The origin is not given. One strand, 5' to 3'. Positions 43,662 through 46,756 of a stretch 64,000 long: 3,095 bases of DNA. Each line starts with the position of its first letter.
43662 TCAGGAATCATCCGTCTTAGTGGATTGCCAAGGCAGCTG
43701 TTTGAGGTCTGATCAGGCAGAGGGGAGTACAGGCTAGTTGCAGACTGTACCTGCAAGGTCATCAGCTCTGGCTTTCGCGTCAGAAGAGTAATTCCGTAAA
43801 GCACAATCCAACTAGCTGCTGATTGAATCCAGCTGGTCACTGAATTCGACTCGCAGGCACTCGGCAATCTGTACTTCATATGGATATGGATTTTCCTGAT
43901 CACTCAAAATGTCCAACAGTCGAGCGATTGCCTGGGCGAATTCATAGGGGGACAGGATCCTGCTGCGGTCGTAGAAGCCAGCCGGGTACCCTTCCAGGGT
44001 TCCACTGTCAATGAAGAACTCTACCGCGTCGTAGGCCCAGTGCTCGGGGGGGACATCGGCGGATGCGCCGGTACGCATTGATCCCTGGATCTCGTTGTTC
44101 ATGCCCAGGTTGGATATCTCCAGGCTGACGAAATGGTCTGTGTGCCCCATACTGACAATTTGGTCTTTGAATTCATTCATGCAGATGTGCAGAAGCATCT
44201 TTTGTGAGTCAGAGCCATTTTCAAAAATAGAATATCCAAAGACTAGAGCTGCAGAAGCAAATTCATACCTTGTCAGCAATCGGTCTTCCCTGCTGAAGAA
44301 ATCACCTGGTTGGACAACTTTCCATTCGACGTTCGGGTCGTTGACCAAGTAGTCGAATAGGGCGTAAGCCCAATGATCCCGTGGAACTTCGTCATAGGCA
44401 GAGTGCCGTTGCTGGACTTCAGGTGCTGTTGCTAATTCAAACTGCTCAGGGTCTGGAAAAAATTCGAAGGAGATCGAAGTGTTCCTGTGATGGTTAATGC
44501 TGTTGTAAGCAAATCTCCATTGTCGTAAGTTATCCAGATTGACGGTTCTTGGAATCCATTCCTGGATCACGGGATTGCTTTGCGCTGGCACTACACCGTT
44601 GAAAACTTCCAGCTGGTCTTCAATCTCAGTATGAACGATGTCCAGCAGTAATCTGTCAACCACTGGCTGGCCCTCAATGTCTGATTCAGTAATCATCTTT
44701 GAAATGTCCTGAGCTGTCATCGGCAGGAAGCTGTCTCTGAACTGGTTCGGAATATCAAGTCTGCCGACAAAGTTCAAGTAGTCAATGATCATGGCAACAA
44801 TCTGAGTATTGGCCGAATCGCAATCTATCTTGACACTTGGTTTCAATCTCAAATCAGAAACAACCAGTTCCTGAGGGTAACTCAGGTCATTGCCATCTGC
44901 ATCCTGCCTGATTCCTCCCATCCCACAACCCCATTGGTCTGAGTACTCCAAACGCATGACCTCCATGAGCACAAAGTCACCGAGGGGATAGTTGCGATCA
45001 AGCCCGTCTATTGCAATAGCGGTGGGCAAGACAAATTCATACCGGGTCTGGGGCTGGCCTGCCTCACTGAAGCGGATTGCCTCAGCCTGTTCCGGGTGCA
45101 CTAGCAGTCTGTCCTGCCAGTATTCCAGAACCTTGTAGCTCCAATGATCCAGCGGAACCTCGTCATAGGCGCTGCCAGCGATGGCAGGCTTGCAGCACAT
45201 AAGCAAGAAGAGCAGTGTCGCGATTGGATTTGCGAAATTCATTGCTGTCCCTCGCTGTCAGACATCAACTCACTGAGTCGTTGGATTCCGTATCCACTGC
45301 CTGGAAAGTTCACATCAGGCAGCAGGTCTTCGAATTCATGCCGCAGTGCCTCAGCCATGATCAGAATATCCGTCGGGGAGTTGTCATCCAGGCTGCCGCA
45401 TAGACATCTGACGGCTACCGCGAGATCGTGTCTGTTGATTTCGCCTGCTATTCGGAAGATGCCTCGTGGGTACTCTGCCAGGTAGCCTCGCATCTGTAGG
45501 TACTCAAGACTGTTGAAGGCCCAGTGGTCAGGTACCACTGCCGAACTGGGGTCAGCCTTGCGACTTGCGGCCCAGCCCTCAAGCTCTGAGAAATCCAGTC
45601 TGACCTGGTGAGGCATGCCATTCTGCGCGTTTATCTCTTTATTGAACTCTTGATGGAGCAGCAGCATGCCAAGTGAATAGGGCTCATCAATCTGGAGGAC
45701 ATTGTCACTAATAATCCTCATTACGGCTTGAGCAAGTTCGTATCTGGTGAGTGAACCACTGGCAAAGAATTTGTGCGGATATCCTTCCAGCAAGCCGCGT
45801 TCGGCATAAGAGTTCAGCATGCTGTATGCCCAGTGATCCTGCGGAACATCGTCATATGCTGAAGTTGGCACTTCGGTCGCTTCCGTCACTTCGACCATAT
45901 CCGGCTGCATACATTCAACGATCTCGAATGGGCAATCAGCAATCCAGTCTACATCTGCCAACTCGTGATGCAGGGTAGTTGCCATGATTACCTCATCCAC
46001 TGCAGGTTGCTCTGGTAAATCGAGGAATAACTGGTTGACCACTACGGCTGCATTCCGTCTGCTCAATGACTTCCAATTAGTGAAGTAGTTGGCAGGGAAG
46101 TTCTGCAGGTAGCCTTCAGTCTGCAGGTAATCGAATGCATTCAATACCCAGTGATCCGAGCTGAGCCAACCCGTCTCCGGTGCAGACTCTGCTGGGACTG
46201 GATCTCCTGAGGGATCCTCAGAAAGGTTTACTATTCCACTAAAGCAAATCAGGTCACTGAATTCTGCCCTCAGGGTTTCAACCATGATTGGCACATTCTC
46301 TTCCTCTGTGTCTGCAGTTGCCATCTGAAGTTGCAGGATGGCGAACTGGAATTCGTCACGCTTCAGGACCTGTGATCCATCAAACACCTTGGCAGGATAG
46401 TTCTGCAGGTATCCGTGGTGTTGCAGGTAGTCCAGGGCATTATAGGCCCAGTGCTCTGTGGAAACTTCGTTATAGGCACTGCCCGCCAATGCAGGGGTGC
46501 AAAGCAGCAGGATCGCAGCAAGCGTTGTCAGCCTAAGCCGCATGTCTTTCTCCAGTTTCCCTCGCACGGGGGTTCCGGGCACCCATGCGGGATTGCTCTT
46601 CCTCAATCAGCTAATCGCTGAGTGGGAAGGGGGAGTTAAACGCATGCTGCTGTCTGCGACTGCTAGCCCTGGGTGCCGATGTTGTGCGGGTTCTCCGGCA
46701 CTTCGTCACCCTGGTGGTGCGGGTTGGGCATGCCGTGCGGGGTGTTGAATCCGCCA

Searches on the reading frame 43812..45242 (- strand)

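Call 4: search_protein_families(library=pfam, proteins=[window:43812-45242:-], max_evalue=0.01)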
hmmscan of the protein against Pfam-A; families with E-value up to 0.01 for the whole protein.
window:43812-45242:- (476 aa): 0 families

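Call 5: search_protein_families(library=ncbifam, proteins=[window:43812-45242:-], max_evalue=0.01)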
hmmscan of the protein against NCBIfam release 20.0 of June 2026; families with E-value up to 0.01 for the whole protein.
window:43812-45242:- (476 aa): 1 family
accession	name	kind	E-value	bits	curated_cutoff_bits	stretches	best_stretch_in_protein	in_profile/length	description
NF033921.0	por_somb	subfamily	2.8e-06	26.2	100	1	395-444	8-58/485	iron uptake porin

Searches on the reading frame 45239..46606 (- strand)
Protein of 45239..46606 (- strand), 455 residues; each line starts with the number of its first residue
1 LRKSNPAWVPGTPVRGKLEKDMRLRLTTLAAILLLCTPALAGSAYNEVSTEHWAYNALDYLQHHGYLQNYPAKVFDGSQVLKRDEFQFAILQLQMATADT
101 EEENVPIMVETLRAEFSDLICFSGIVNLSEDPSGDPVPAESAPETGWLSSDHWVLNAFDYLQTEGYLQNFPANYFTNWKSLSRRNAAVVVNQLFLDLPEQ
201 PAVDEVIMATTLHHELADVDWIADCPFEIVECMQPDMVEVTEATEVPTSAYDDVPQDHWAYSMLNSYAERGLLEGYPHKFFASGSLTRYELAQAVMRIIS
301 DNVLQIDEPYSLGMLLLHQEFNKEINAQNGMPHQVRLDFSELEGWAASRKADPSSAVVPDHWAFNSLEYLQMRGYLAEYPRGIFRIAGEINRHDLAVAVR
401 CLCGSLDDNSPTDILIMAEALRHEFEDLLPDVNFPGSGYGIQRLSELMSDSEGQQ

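Call 4: search_protein_families(library=pfam, proteins=[window:45239-46606:-], max_evalue=0.01)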
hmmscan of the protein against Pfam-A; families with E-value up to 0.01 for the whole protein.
window:45239-46606:- (455 aa): 1 family
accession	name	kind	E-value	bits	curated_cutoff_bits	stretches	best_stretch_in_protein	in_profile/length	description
PF00395.25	SLH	-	1.6e-09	38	20.8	0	51-86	7-43/44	S-layer homology domain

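Call 5: search_protein_families(library=ncbifam, proteins=[window:45239-46606:-], max_evalue=0.01)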
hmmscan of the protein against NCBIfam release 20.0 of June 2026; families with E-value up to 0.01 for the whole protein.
window:45239-46606:- (455 aa): 2 families
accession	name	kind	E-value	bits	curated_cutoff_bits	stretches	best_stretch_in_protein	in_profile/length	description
NF033921.0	por_somb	subfamily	5e-11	41.9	100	1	249-294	5-52/485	iron uptake porin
NF033190.2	inl_like_NEAT_1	exception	0.0035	15.7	1275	0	237-299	567-631/754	NEAT domain-containing leucine-rich repeat protein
